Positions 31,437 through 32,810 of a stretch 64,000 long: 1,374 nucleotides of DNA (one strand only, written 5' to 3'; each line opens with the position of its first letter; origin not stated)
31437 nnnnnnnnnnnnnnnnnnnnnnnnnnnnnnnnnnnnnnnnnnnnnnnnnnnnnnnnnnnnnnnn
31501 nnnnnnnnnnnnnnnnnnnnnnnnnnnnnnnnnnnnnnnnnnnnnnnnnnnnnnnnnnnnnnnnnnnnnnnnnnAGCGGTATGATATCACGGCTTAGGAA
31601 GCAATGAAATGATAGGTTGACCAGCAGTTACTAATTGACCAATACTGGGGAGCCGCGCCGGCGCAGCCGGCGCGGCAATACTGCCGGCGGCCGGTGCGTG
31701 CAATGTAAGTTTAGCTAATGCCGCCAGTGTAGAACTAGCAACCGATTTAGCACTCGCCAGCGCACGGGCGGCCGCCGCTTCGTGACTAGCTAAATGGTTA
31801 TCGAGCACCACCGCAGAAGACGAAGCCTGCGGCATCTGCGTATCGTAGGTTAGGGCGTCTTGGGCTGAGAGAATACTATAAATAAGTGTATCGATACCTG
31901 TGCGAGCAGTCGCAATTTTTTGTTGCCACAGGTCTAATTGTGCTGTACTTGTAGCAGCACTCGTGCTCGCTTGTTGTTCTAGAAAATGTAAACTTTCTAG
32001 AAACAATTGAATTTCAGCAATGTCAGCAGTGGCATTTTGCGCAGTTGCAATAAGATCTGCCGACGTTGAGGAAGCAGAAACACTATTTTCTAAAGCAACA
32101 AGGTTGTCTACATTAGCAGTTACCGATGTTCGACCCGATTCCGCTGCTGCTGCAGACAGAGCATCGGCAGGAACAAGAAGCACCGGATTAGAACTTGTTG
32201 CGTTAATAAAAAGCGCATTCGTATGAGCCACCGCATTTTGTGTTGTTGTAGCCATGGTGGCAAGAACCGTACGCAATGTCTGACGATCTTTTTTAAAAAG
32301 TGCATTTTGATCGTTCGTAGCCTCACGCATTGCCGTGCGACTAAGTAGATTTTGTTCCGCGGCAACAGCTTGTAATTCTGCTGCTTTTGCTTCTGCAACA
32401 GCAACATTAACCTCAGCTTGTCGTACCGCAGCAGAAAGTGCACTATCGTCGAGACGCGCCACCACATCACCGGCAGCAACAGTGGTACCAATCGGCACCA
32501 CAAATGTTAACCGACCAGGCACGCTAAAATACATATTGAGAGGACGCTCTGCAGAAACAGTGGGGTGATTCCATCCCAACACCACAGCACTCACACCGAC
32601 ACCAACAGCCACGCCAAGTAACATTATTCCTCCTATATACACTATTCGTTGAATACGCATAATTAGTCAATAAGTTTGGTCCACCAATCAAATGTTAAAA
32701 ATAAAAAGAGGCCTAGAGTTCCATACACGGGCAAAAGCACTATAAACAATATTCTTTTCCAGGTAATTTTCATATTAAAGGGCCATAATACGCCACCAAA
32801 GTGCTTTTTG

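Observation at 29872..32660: Five-gene operon pairing MscL (with a zinc-ribbon tail) with an HlyD-like adaptor, a SAM methyltransferase and two tiny membrane proteins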

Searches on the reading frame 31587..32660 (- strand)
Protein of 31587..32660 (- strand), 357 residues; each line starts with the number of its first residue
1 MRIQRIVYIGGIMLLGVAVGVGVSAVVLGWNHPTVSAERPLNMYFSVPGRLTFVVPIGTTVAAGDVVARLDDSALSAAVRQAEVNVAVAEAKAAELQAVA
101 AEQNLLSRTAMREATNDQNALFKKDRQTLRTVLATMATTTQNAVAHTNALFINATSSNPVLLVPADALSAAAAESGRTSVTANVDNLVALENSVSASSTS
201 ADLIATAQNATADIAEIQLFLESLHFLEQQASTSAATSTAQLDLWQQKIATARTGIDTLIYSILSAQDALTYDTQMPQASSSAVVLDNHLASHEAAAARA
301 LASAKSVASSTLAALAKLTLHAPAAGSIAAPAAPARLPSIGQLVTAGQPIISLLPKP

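Call 3: search_protein_families(library=pfam, proteins=[window:31587-32660:-], max_evalue=0.1)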
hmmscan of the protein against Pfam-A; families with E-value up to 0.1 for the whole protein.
window:31587-32660:- (357 aa): 1 family
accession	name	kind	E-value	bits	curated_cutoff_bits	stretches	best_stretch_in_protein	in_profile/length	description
PF23494.1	bPH_10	-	0.0078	16.1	27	1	3-91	8-98/151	YqeB-like bacterial PH domain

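Call 4: search_protein_families(library=ncbifam, proteins=[window:31587-32660:-], max_evalue=0.1)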
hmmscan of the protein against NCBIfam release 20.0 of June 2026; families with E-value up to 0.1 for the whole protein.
window:31587-32660:- (357 aa): 4 families
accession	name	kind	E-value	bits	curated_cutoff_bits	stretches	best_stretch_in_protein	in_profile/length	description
TIGR01730.1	RND_mfp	subfamily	4e-08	32.6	94.9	2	42-146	28-134/322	efflux RND transporter periplasmic adaptor subunit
NF002939.0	PRK03598.1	equivalog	1.3e-07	31.1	393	1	39-146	43-154/332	secretion protein HlyD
TIGR01843.1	type_I_hlyD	subfamily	3.8e-06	26.1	208.65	1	58-253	62-265/422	HlyD family type I secretion periplasmic adaptor subunit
TIGR00998.1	8a0101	subfamily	0.0041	16.1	390.8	1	57-114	60-109/334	EmrA/EmrK family multidrug efflux transporter periplasmic adaptor subunit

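Call 7: find_encoding_contigs(protein=window:31587-32660:-, flank=10000, max_places=10)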
Protein window:31587-32660:- (357 aa): no gene with exactly this product is on record in the collection.
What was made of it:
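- Tried and rejected: An exact-sequence look-up of the 357-aa adaptor failed because the public call starts at M13 (call 7).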

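Call 8: find_homologous_proteins(query=window:31587-32660:-, max_evalue=0.001)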
Query window:31587-32660:- (357 aa): 5 proteins with E <= 0.001 among 8000 candidates.
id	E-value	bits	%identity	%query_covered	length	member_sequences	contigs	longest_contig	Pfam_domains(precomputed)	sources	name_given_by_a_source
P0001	8.0e-199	677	100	97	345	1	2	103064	-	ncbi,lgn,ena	-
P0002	1.2e-106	375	57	100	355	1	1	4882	-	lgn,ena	-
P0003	1.3e-90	322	56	89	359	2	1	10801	-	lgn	-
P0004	7.1e-54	202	42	99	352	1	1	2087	-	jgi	-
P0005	1.7e-49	187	40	100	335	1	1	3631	-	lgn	-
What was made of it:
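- Tried and rejected: The word-index homology search for the adaptor gave only 5 hits (call 8).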

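Call 9: find_encoding_contigs(protein=P0001, flank=10000, max_places=4)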
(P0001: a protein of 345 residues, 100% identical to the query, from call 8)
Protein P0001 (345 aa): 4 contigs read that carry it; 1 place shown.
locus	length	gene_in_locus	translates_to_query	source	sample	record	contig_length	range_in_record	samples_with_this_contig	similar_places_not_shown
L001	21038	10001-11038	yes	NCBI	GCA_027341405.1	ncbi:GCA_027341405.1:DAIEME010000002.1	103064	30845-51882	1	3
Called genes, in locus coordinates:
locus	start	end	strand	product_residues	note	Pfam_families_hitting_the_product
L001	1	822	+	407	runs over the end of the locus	PF08323:Glyco_transf_5 (faint), PF13477:Glyco_trans_4_2 (weak), PF20706:GT4-conflict (weak), PF13439:Glyco_transf_4, PF13579:Glyco_trans_4_4, PF00534:Glycos_transf_1, PF13692:Glyco_trans_1_4, PF13524:Glyco_trans_1_2 (faint)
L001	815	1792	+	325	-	-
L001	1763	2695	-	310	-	PF13489:Methyltransf_23, PF08003:Methyltransf_9 (weak), PF07021:MetW, PF13847:Methyltransf_31, PF08241:Methyltransf_11, PF08242:Methyltransf_12, PF13649:Methyltransf_25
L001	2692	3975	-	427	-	PF01943:Polysacc_synt, PF13440:Polysacc_synt_3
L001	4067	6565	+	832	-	PF04932:Wzy_C, PF23914:TPR_CcmH_CycH (faint), PF13181:TPR_8 (faint), PF13428:TPR_14 (faint), PF14559:TPR_19 (faint)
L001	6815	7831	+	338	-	PF01565:FAD_binding_4, PF02873:MurB_C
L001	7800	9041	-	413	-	PF02518:HATPase_c, PF14501:HATPase_c_5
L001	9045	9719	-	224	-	PF00072:Response_reg, PF00486:Trans_reg_C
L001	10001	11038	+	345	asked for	-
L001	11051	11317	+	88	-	-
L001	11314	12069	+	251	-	PF01209:Ubie_methyltran, PF13489:Methyltransf_23 (weak), PF05175:MTS (weak), PF13847:Methyltransf_31, PF08241:Methyltransf_11, PF08242:Methyltransf_12, PF13649:Methyltransf_25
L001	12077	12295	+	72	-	-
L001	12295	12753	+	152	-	PF01741:MscL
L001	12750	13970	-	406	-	PF07690:MFS_1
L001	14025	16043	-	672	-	PF00753:Lactamase_B, PF12706:Lactamase_B_2 (weak), PF22505:RNase_J_b_CASP, PF17770:RNase_J_C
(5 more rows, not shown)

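Call 10: find_encoding_contigs(protein=P0003, flank=10000, max_places=4)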
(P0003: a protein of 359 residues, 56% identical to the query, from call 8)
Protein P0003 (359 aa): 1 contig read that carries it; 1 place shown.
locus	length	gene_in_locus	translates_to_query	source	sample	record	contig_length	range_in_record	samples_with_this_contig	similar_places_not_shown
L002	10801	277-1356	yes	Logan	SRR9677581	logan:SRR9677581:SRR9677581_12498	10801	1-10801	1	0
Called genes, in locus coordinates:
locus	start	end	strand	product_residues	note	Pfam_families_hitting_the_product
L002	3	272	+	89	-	?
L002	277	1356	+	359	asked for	-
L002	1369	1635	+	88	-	-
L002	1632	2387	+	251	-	PF05148:Methyltransf_8 (weak), PF01209:Ubie_methyltran, PF13489:Methyltransf_23, PF05175:MTS (weak), PF13847:Methyltransf_31, PF08241:Methyltransf_11, PF08242:Methyltransf_12, PF13649:Methyltransf_25, +1 more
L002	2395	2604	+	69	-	-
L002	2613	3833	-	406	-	PF07690:MFS_1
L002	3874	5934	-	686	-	PF00753:Lactamase_B, PF12706:Lactamase_B_2 (weak), PF22505:RNase_J_b_CASP, PF17770:RNase_J_C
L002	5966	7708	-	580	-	PF00496:SBP_bac_5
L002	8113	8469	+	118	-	PF00166:Cpn10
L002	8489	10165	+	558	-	PF00118:Cpn60_TCP1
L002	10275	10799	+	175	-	?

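Call 11: find_encoding_contigs(protein=P0002, flank=10000, max_places=4)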
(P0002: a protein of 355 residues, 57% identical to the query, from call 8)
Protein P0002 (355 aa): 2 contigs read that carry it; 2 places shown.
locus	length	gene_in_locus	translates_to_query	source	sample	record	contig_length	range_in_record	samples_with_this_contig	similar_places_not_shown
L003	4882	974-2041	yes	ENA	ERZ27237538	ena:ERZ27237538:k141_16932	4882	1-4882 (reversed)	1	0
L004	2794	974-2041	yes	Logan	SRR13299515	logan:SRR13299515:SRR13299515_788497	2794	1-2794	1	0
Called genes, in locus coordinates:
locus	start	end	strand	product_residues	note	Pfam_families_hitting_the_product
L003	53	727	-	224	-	PF00072:Response_reg, PF00486:Trans_reg_C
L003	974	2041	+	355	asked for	-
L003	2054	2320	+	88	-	-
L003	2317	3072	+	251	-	PF01209:Ubie_methyltran (weak), PF13489:Methyltransf_23 (weak), PF05175:MTS (weak), PF13847:Methyltransf_31, PF08241:Methyltransf_11, PF08242:Methyltransf_12, PF13649:Methyltransf_25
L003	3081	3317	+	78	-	-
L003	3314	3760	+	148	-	PF01741:MscL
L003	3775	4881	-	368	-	?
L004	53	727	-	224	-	PF00072:Response_reg, PF00486:Trans_reg_C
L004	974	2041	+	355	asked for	-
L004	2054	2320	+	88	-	-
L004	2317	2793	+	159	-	?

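Call 12: find_encoding_contigs(protein=P0004, flank=10000, max_places=4)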
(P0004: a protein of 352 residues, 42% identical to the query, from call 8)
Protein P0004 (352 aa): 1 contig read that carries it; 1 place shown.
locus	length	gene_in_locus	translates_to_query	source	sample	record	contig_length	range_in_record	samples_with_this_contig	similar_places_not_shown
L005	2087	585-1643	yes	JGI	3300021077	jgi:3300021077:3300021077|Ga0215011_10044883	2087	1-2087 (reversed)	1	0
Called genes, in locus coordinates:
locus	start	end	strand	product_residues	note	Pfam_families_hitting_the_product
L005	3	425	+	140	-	?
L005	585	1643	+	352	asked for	-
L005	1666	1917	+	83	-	-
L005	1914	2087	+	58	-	?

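Call 13: find_encoding_contigs(protein=P0005, flank=10000, max_places=4)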
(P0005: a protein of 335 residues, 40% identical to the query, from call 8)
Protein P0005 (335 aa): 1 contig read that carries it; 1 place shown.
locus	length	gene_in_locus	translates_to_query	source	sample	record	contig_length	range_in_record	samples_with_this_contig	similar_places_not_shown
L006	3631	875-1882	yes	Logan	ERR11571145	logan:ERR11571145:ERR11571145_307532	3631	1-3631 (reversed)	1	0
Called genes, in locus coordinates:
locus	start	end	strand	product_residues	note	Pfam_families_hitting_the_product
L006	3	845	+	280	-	?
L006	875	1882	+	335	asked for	-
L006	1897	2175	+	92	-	-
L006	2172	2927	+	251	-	PF01209:Ubie_methyltran, PF05175:MTS, PF13489:Methyltransf_23, PF13649:Methyltransf_25, PF13847:Methyltransf_31, PF08241:Methyltransf_11, PF08242:Methyltransf_12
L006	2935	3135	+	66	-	-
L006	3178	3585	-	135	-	PF01978:TrmB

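Call 21: search_solved_structures(query=A1, max_evalue=1)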
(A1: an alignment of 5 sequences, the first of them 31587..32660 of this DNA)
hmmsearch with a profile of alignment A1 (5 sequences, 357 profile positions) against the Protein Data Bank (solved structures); distinct sequences matched with E-value up to 1: 3.
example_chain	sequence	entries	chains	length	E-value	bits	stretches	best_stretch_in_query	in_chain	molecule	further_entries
6vej_P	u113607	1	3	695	8.3e-06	28.4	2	40-105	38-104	Probable Resistance-Nodulation-Cell Division (RND) efflux membrane fusion protein,Probable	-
9j3d_D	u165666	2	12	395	0.16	14.3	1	58-107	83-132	RND efflux system, MexC-like protein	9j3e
8i8b_F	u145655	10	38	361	0.18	14.2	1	270-326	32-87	P40 | Protein C42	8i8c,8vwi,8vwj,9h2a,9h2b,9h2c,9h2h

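Call 26: predict_structure(alignment_id=A1)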
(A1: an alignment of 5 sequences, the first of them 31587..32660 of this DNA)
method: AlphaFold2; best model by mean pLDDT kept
length: 357 residues; sequences in the alignment: 5
mean_pLDDT: 71.2   pTM: 0.39
mean pLDDT of the five models: 71.2, 68.2, 64.9, 57.3, 51.5
residues with pLDDT >= 90: 1; 70-90: 205; 50-70: 124; < 50: 27
segments of 3 or more residues with pLDDT < 50: 31-37, 151-165
pLDDT, mean of each block of 10 residues (from residue 1): 67 78 63 50 86 86 88 81 85 80 73 68 72 72 59 45 49 67 80 76 74 72 62 56 64 65 66 56 58 77 83 84 86 70 85 80
secondary structure, 60 per line:
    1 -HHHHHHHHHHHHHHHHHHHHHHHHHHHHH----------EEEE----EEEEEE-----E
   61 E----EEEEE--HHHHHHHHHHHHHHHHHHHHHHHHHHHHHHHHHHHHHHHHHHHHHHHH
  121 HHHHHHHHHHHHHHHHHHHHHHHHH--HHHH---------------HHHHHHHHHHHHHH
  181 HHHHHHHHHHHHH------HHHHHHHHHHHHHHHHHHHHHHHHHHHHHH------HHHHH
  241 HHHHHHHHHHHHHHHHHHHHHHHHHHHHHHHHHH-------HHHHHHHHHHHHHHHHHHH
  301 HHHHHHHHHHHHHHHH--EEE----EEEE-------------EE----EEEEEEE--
elements in order: H2-30 E41-44 E49-54 E66-70 H73-145 H148-151 H167-193 H200-229 H236-274 H282-316 E319-321 E326-329 E349-355
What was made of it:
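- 31587..32660 (-): C-terminally truncated HlyD-family periplasmic adaptor (357 aa). It has an N-terminal TM helix, a split lipoyl-type domain and a long helical insert. It has no beta-barrel or membrane-proximal domain. The AF2 model has pLDDT 71, with TM 2-30, strands 41-70 and 319-355, and helices 73-316 (call 26).
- On HlyD-family periplasmic adaptor (membrane fusion protein): The model has strands 41-70 and 319-355 flanking helices 73-316 (call 26).
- Closest known: HlyD-family periplasmic adaptor / membrane fusion proteins. Different: The helical region consists of five helices rather than a simple hairpin (call 26).
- The adaptor keeps its TM anchor, lipoyl domain and long helical domain (call 26).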

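Call 29: fold_search(model_id=the predicted structure, library=pdb)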
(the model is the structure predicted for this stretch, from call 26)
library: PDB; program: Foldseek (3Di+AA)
matches with E <= 10: 747; with E <= 0.001: 12
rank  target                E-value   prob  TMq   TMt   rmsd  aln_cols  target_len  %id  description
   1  4tko                  3.5e-07  1.00  0.30  0.33  16.6       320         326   13  Structure of the periplasmic adaptor protein EmrA (released 2014-07-09)
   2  8zal_B                2.6e-05  1.00  0.23  0.23  24.9       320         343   12  EmrAB-TolC MFS-type tripartite multidrug efflux pump EA (released 2025-04-30)
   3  8zal_A                3.3e-05  1.00  0.23  0.24  24.8       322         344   13  EmrAB-TolC MFS-type tripartite multidrug efflux pump EA (released 2025-04-30)
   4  8zar_D                4.1e-05  1.00  0.23  0.22  27.8       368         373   12  EmrAB-TolC MFS-type tripartite multidrug efflux pump FA (released 2025-04-30)
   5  5c22_B                4.3e-05  1.00  0.20  0.25  29.8       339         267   11  Crystal structure of Zn-bound HlyD from E. coli (released 2016-02-17)
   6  8zar_C                4.5e-05  1.00  0.23  0.23  24.8       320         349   12  EmrAB-TolC MFS-type tripartite multidrug efflux pump FA (released 2025-04-30)
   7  5c21_A                4.5e-05  1.00  0.19  0.24  29.5       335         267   12  Crystal structure of native HlyD from E. coli (released 2016-02-17)
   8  8zar_B                4.8e-05  1.00  0.23  0.23  24.9       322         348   13  EmrAB-TolC MFS-type tripartite multidrug efflux pump FA (released 2025-04-30)
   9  5c21_B                4.8e-05  1.00  0.20  0.25  27.6       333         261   12  Crystal structure of native HlyD from E. coli (released 2016-02-17)
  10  5nen_A                8.3e-05  1.00  0.27  0.34  31.1       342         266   13  Crystal structure of the soluble domain of LipC, a membrane fusion protein of a type I secretion system (released 2017-11-22)
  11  5c22_A                4.6e-04  0.99  0.20  0.26  31.6       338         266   12  Crystal structure of Zn-bound HlyD from E. coli (released 2016-02-17)
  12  9qgy_G                6.8e-04  1.00  0.21  0.22  30.1       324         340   13  Structure of the YbjP lipoprotein bound to the MacAB-TolC tripartite efflux pump (released 2026-03-25)
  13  4e40                  3.0e-03  0.44  0.12  0.16  47.5       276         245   17  The haptoglobin-hemoglobin receptor of Trypanosoma congolense (released 2013-01-16)
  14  5nik_D                5.3e-03  1.00  0.24  0.25  28.9       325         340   12  Structure of the MacAB-TolC ABC-type tripartite multidrug efflux pump (released 2017-05-24)
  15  3fpp_B                5.6e-03  1.00  0.21  0.28  30.0       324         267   13  Crystal structure of E.coli MacA (released 2009-04-28)
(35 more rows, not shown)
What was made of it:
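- On HlyD-family periplasmic adaptor (membrane fusion protein): Foldseek hits EmrA at 3.5e-7 (call 29).
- Closest known: HlyD-family periplasmic adaptor / membrane fusion proteins. Same: It has an N-terminal TM anchor, a split lipoyl-type domain and a long alpha-helical insert (calls 26, 29).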

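Call 67: search_protein_representatives(alignment_id=A1)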
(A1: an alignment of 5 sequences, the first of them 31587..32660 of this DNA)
Query: 5 sequences, 357 profile positions. Proteins with E-value up to 0.001 (for the whole library): 1301; up to 1e-10: 300; up to 1e-30: 8. The best 150 are listed.
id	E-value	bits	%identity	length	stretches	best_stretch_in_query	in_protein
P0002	2.6e-167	572.9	-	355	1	1-357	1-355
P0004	1.9e-141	487.8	-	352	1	1-357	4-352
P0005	4.1e-133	460.4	-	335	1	1-357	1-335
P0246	4.6e-75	269.4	-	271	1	81-353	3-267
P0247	3.4e-71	256.7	-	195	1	167-356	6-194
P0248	8.6e-39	150.1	-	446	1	9-355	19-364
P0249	1.3e-32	129.8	-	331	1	15-354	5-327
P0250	4.2e-32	128.1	-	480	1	9-353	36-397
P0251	2.2e-30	122.5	-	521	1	34-355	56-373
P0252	5.4e-30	121.2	-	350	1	17-355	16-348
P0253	1.3e-29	119.9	-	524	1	36-355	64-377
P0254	3.5e-27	111.9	-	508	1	4-355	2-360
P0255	3.0e-24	102.3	-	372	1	9-330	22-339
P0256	4.0e-24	101.8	-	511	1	16-356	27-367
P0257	1.4e-22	96.8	-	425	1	9-355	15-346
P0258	2.5e-22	96.0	-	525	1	37-355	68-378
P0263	8.5e-20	87.6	-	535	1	29-355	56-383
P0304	7.7e-17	77.9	-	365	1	38-355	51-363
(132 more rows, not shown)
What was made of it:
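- Tried and rejected: The exhaustive profile search was needed to see the full-length relatives (call 67).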
